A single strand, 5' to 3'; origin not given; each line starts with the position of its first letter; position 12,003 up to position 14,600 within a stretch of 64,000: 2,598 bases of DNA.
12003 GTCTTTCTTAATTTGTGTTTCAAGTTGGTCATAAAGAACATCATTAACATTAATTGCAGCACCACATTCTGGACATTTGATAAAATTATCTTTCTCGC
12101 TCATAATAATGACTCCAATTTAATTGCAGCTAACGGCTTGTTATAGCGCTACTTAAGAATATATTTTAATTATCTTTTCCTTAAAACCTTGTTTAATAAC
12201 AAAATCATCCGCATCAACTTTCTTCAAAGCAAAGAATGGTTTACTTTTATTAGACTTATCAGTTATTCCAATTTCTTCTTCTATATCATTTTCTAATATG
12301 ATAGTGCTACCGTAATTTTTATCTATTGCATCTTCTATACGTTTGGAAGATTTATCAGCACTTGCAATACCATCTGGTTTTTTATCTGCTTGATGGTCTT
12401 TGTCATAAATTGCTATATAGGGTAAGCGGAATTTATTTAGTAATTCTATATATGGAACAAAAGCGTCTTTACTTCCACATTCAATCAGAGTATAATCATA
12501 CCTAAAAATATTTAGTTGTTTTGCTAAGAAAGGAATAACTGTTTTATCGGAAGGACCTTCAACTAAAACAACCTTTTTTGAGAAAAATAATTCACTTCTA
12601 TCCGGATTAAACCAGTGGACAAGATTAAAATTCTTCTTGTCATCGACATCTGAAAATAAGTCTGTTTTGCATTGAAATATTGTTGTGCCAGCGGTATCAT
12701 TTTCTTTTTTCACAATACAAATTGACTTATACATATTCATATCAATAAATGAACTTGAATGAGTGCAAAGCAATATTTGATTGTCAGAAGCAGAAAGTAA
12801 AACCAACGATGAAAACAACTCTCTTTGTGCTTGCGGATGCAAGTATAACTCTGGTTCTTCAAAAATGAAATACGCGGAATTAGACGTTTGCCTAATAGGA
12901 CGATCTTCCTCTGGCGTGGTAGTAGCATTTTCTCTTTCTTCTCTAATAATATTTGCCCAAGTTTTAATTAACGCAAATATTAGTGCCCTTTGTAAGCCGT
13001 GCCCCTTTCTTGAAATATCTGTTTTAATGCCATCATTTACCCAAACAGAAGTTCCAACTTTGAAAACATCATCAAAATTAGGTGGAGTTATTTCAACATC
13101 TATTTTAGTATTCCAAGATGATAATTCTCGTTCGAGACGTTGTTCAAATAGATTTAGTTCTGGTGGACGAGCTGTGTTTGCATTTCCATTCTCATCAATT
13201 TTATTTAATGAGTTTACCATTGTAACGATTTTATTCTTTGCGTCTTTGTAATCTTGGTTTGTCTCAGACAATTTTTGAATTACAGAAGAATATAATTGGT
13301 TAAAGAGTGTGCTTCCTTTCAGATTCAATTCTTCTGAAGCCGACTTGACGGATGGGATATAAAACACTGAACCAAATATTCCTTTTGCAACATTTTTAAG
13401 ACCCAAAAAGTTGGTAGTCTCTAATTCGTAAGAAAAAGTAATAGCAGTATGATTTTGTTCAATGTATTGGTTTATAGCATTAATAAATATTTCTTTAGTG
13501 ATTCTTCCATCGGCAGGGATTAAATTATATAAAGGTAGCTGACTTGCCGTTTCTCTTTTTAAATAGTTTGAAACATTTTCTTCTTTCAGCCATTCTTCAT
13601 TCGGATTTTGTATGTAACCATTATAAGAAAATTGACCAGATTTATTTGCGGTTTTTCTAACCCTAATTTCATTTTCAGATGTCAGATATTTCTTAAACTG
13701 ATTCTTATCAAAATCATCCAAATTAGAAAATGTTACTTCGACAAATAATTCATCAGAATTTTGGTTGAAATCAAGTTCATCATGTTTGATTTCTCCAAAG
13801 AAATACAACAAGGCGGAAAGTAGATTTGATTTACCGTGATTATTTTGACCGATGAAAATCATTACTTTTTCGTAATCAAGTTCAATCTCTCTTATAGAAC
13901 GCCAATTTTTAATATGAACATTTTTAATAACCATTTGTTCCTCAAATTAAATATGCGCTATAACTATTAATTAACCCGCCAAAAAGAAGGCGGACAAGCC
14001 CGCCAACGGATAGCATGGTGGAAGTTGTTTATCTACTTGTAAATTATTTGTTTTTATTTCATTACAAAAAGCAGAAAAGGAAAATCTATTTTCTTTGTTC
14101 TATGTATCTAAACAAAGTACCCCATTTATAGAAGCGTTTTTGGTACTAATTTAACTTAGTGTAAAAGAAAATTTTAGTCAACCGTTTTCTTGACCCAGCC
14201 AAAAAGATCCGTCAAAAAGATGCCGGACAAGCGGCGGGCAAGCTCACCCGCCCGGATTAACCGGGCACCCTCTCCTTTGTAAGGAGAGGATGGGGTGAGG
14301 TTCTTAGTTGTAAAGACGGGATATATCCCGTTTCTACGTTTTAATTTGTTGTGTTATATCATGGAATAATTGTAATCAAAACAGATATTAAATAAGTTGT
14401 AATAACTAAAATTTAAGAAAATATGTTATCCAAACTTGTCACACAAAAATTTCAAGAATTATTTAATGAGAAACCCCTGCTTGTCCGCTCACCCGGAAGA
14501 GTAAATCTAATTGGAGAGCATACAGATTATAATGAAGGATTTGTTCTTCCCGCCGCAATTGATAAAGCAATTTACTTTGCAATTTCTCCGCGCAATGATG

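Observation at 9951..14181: Locus A: nuclease cargo inside a conserved noncoding frame that recurs 42 kb away with different cargo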

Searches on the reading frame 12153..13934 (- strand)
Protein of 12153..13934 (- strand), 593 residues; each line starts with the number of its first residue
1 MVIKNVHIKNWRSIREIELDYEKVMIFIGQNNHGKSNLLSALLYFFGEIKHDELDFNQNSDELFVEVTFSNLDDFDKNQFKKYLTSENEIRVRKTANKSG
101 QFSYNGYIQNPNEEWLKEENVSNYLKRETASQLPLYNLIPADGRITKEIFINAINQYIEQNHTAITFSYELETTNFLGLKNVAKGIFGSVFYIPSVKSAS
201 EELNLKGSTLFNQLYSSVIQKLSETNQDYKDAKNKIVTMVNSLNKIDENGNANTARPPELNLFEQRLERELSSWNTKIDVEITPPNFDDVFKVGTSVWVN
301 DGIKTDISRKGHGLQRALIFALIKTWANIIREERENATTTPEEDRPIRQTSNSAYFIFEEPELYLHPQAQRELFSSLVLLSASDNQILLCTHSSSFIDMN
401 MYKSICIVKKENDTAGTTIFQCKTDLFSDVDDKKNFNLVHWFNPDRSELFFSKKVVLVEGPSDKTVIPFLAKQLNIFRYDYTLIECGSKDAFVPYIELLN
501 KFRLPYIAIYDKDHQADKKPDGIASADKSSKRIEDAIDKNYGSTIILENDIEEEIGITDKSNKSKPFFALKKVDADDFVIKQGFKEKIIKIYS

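Call 13: search_protein_families(library=pfam, proteins=[window:12153-13934:-], max_evalue=0.01)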
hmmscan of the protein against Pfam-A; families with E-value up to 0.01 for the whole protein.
window:12153-13934:- (593 aa): 11 families
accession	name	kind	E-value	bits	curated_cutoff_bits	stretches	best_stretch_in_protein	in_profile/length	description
PF13175.12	AAA_15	-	9e-36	124.7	32.1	1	1-397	1-374/374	AAA ATPase domain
PF20469.4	OLD-like_TOPRIM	-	2e-16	60.7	23.2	1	450-513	1-67/67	Overcoming lysogenization defect protein-like, TOPRIM domain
PF13304.12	AAA_21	-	4.5e-13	50.4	27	2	355-398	261-304/304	AAA domain, putative AbiEii toxin, Type IV TA system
PF11398.14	DUF2813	-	6.6e-09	36.1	21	1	1-48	1-48/372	Protein of unknown function (DUF2813)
PF02463.25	SMC_N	-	5.1e-06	26.5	40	1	3-128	2-130/220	RecF/RecN/SMC N terminal domain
PF13476.12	AAA_23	-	3.3e-05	25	27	1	6-230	2-164/201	AAA domain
PF13555.12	AAA_29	-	0.00093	19.3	27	1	5-61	3-59/61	P-loop containing region of AAA domain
PF20369.3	DUF6664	-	0.0049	17.9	27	0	208-246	11-49/105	Family of unknown function (DUF6664)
PF11536.14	DUF3226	-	0.0062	16.8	27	0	453-524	1-78/208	Protein of unknown function (DUF3226)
PF13514.12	AAA_27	-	0.0075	16.3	22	0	3-74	3-79/206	AAA domain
PF00009.33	GTP_EFTU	-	0.0091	16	26.5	0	25-56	6-37/188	Elongation factor Tu GTP binding domain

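Call 14: search_protein_families(library=padloc, proteins=[window:12153-13934:-], max_evalue=0.01)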
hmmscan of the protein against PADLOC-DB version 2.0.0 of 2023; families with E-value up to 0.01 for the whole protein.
window:12153-13934:- (593 aa): 103 families (the best 25 are shown)
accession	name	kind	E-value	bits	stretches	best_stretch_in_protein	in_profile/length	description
PDLC02358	Old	-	1.2e-71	240.3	2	159-542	108-479/578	Old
PDLC02979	AriA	-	1.6e-40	138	1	1-397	1-373/373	-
PDLC00070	GajA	-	2e-37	127.1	2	301-590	254-525/596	AAA ATPase domain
PDLC00067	GajA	-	3.2e-36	123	2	355-555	307-502/604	AAA ATPase domain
PDLC00085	GajA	-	4.5e-33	112.9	2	275-530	194-458/580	AAA ATPase domain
PDLC00096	GajA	-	7.1e-28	95.7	2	281-521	235-458/630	AAA ATPase domain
PDLC00075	GajA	-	2.4e-27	93.7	2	357-518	273-426/536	AAA ATPase domain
PDLC00090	GajA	-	7.7e-27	92.3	2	189-515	163-479/659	AAA ATPase domain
PDLC00066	GajA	-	1.8e-26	90.8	2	349-521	275-441/567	AAA ATPase domain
PDLC00071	GajA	-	8e-26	89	2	356-529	277-452/588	AAA ATPase domain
PDLC00091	GajA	-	4.7e-25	86.5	2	352-475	296-414/627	AAA ATPase domain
PDLC00099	GajA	-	7.4e-25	85.9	2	356-475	302-415/626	AAA ATPase domain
PDLC00062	GajA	-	7.9e-25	85.3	3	277-437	238-382/639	AAA ATPase domain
PDLC00065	GajA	-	1.1e-23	81.9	1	1-525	1-517/670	AAA ATPase domain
PDLC00094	GajA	-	9e-23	78.5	2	280-519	240-460/569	AAA ATPase domain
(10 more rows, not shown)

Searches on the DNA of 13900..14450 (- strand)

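Call 56: search_rna_families(source=window, start=13900, end=14450, threshold=evalue, max_evalue=10)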
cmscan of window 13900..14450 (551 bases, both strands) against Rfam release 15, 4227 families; matches with E-value up to 10: 5.
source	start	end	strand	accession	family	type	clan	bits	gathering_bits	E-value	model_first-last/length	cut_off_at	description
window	13992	14123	+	RF01230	snoR77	Gene; snRNA; snoRNA; HACA-box;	-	22.3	47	0.29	1-131/131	no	Small nucleolar RNA snoR77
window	14029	14075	+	RF04332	Plastid-rpoB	Cis-reg;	-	18.2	45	1.2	1-49/49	no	Plastid-rpoB 5UTR RNA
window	14214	14290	-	RF02837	anti-hemB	Gene; sRNA;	-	14.5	49.5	1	1-81/81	no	Burkholderia RNA 7 (anti-hemB)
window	14235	14254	+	RF01924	mir-2774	Gene; miRNA;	-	13.5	51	3.9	25-44/67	no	mir-2774 microRNA precursor family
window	14407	14435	-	RF02171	RFPL3-AS1_1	Gene; lncRNA;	-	10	70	8.3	60-88/88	no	RFPL3 antisense RNA 1 conserved region 1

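Call 113: search_dna_similar(query=window:13935-14190:-, collection=plasmids, mode=distant, max_evalue=0.001, max_rows=5)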
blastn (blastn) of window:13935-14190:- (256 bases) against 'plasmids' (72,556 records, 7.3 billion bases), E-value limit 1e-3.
No match.
